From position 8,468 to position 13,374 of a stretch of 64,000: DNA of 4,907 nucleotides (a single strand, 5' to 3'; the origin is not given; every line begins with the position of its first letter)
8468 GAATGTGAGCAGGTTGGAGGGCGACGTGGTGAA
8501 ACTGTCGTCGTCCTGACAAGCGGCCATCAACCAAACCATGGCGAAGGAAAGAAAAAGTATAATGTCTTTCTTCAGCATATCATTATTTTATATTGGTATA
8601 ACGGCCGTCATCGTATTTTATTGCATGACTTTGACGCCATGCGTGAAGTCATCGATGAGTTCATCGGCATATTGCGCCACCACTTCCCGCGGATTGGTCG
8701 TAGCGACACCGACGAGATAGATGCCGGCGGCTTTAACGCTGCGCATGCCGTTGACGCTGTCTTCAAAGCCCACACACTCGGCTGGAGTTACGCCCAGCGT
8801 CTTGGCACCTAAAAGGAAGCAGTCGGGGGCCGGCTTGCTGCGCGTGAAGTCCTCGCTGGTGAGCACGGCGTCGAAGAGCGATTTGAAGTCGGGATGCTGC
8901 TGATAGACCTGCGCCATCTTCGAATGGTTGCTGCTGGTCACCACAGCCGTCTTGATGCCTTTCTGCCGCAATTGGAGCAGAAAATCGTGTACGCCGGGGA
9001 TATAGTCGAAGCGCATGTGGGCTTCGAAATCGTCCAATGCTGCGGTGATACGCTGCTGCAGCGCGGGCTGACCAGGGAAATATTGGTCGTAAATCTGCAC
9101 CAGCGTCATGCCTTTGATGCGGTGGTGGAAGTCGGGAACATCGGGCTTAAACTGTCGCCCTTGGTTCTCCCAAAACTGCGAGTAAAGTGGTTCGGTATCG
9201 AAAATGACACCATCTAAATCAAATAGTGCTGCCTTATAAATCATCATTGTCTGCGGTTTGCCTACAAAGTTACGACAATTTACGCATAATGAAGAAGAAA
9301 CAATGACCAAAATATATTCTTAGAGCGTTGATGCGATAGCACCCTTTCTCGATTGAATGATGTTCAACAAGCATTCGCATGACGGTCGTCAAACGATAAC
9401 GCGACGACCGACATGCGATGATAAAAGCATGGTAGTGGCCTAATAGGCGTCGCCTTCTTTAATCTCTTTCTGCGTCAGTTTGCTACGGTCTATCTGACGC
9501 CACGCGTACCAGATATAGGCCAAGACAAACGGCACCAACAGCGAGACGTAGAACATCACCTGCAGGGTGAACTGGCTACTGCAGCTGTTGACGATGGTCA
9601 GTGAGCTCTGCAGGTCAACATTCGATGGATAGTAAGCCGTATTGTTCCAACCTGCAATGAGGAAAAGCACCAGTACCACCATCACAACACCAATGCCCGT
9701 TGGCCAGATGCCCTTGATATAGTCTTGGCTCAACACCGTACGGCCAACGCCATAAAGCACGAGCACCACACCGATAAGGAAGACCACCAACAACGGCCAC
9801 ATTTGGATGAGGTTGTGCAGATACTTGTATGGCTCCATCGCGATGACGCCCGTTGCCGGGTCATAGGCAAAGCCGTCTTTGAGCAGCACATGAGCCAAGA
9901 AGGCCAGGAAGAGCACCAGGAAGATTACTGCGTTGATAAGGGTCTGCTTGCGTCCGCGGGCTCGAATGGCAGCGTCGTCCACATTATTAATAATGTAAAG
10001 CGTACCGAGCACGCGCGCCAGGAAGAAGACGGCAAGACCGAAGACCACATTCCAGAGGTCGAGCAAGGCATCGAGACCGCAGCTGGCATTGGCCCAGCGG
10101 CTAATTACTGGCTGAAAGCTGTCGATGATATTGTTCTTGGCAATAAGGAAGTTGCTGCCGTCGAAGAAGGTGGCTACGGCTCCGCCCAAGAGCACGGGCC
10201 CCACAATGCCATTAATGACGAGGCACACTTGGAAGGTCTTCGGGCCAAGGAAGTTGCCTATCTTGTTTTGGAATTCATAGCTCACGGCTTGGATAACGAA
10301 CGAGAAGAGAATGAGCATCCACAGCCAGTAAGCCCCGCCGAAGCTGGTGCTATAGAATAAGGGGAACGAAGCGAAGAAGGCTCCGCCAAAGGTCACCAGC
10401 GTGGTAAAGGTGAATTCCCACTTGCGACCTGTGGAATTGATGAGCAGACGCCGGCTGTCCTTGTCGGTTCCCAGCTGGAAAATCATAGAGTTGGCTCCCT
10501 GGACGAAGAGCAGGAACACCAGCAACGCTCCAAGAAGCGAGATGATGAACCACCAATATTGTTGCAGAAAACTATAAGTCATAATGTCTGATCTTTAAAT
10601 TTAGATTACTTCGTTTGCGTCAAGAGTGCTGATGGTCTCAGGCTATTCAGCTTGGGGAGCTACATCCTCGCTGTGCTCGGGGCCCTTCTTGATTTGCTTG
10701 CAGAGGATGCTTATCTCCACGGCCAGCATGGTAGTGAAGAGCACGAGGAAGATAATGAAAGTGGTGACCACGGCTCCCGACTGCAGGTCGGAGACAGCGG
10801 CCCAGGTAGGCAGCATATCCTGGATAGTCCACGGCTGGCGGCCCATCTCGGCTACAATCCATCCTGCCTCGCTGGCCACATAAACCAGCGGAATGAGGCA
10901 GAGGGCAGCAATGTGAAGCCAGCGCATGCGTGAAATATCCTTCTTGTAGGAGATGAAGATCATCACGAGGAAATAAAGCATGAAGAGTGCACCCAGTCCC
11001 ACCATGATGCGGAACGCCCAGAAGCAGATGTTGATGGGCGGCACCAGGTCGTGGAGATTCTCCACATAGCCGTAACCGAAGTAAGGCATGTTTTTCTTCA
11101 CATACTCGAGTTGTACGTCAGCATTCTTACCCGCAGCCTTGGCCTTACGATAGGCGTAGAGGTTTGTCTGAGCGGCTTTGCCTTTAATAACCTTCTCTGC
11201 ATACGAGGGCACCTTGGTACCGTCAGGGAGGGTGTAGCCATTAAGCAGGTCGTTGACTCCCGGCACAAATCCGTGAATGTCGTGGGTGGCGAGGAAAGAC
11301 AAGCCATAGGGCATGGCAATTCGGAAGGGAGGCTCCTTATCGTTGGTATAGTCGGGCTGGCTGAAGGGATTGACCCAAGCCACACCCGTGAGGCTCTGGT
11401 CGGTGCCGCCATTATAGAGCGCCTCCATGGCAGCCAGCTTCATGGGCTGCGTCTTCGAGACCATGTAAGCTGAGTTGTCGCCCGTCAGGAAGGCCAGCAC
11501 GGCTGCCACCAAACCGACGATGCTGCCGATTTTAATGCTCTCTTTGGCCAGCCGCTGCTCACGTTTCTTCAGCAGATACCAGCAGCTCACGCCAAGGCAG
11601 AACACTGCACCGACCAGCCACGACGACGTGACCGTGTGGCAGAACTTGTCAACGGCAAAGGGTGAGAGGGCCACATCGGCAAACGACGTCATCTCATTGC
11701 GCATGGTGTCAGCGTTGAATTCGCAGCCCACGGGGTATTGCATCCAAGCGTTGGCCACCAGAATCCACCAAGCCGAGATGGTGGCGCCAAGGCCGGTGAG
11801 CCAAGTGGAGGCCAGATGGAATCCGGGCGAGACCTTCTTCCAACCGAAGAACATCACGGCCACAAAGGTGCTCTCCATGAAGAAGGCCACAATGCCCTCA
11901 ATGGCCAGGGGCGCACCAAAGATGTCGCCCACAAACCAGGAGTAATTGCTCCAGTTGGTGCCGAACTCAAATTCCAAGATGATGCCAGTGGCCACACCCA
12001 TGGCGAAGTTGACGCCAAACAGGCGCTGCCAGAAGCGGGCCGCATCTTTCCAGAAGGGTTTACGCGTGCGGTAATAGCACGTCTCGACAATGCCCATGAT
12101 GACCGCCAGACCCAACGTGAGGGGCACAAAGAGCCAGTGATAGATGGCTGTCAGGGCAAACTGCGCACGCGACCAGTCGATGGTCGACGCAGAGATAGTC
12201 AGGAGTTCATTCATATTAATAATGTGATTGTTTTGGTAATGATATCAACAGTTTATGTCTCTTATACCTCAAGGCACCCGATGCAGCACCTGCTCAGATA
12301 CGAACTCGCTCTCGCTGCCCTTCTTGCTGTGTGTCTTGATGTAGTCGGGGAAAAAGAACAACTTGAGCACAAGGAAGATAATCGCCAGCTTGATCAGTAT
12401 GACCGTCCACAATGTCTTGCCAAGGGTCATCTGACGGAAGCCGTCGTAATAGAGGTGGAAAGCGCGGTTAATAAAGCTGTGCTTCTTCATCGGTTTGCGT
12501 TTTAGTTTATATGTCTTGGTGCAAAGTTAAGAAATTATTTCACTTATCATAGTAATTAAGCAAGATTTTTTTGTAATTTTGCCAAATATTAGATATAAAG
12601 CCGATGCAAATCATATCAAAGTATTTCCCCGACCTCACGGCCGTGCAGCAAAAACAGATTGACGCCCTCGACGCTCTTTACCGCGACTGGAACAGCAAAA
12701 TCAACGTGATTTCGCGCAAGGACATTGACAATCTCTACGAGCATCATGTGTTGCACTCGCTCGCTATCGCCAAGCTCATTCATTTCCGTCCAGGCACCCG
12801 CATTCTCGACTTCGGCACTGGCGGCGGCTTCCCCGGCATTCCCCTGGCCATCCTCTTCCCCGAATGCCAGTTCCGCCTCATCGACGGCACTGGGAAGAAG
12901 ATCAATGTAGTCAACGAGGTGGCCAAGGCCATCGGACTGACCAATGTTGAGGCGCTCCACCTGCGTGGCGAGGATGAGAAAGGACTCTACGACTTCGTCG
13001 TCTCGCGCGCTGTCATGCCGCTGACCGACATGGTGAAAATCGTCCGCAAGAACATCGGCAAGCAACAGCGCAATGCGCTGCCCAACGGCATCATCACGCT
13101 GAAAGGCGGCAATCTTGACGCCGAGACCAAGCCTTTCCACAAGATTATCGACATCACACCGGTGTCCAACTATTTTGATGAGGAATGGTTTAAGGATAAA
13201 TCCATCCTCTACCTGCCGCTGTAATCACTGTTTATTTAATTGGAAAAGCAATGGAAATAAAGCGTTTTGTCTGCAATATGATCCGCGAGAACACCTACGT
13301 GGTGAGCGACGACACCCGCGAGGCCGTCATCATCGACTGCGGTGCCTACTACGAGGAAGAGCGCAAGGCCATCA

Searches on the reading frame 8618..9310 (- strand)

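Call 82: search_protein_families(library=pfam, proteins=[window:8618-9310:-], max_evalue=0.00001)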
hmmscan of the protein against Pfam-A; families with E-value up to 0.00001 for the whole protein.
window:8618-9310:- (230 aa): 3 families
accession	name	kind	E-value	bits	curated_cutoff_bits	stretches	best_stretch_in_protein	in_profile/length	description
PF13419.12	HAD_2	-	3.2e-29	102.7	23.8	1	29-202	2-178/178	Haloacid dehalogenase-like hydrolase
PF00702.32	Hydrolase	-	1.1e-27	98.1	26.4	1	25-196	1-191/191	haloacid dehalogenase-like hydrolase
PF12710.13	HAD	-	8.8e-08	33.2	27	1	28-164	1-150/189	haloacid dehalogenase-like hydrolase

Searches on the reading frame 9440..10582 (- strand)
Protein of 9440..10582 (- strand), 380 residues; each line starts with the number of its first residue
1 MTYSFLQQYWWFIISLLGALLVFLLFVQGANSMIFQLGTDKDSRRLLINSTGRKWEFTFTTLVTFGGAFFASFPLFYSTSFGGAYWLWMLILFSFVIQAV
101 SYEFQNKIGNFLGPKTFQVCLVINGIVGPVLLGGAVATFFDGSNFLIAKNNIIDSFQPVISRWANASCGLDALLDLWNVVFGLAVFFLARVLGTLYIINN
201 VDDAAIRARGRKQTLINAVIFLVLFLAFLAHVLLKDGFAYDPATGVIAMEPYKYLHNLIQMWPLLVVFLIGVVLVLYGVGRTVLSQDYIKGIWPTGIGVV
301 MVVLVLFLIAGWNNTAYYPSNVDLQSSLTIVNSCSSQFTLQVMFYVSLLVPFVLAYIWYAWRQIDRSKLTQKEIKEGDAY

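Call 82: search_protein_families(library=pfam, proteins=[window:9440-10582:-], max_evalue=0.00001)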
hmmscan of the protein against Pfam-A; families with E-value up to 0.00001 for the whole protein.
window:9440-10582:- (380 aa): 1 family
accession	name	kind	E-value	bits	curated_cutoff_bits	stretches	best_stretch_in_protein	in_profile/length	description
PF02322.20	Cyt_bd_oxida_II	-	8.2e-67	226.1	35.6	1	6-362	1-300/302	Cytochrome bd terminal oxidase subunit II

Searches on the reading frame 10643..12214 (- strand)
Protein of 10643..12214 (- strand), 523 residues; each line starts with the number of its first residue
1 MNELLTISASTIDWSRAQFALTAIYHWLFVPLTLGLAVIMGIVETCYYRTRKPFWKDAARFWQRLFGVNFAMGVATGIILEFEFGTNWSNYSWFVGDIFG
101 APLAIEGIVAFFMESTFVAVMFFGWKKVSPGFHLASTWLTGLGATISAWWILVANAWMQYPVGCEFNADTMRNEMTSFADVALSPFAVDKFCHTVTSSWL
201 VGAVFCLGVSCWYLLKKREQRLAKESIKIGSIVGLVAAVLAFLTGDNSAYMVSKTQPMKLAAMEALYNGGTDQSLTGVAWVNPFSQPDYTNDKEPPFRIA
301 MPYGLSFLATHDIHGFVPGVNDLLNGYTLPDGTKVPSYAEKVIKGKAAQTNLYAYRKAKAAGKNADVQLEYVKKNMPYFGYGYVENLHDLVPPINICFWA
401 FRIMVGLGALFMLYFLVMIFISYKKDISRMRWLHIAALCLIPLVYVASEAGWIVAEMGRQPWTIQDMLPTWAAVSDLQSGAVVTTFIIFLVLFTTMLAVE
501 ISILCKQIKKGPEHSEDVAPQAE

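Call 82: search_protein_families(library=pfam, proteins=[window:10643-12214:-], max_evalue=0.00001)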
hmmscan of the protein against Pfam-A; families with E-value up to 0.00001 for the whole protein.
window:10643-12214:- (523 aa): 1 family
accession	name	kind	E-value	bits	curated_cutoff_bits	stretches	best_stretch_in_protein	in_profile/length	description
PF01654.22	Cyt_bd_oxida_I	-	9.3e-166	552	26.2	1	14-512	1-418/418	Cytochrome bd terminal oxidase subunit I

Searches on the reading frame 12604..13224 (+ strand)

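Call 82: search_protein_families(library=pfam, proteins=[window:12604-13224:+], max_evalue=0.00001)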
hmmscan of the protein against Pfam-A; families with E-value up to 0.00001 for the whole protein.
window:12604-13224:+ (206 aa): 2 families
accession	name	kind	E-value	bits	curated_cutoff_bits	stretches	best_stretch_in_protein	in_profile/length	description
PF02527.21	GidB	-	3.5e-34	118.2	27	1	17-155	3-142/184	rRNA small subunit methyltransferase G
PF13847.12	Methyltransf_31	-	6.4e-08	32.9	27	1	63-170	3-113/145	Methyltransferase domain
